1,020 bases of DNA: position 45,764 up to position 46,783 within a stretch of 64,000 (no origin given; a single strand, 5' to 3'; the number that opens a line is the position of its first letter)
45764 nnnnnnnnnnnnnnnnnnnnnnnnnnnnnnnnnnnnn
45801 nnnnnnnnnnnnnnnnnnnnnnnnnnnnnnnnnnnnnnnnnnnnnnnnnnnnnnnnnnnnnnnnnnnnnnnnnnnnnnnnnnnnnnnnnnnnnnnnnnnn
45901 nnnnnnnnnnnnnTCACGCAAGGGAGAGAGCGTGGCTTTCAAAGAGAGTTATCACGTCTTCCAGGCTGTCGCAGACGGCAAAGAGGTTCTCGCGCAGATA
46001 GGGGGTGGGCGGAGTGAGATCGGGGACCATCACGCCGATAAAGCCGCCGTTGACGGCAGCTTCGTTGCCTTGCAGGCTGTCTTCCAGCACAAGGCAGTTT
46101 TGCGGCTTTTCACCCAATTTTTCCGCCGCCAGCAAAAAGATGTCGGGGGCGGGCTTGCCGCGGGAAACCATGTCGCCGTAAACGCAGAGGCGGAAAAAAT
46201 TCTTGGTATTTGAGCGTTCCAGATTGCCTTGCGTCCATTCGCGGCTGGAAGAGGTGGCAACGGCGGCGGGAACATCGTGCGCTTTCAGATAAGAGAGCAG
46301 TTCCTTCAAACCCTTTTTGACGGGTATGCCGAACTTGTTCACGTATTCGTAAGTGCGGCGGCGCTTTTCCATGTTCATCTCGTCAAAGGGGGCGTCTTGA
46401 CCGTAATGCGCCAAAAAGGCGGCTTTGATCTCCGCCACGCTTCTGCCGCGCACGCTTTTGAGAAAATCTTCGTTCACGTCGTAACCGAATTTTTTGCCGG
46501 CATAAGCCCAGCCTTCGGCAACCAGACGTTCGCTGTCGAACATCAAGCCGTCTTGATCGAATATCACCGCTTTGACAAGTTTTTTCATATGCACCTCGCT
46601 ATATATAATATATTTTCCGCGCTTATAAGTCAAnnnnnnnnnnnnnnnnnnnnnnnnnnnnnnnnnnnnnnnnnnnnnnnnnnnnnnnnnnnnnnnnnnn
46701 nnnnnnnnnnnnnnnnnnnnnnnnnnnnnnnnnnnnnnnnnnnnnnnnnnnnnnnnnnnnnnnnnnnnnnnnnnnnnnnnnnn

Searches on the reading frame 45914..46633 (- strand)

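Call 61: search_protein_families(library=pfam, max_evalue=0.00001, proteins=[window:45914-46633:-])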
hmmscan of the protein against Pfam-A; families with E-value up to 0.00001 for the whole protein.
window:45914-46633:- (239 aa): 2 families
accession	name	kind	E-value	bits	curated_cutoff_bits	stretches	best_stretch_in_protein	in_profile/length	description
PF13419.12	HAD_2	-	7.3e-28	98.3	23.8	1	23-197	1-172/178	Haloacid dehalogenase-like hydrolase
PF00702.32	Hydrolase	-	1.3e-21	78.3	26.4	1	20-196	1-190/191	haloacid dehalogenase-like hydrolase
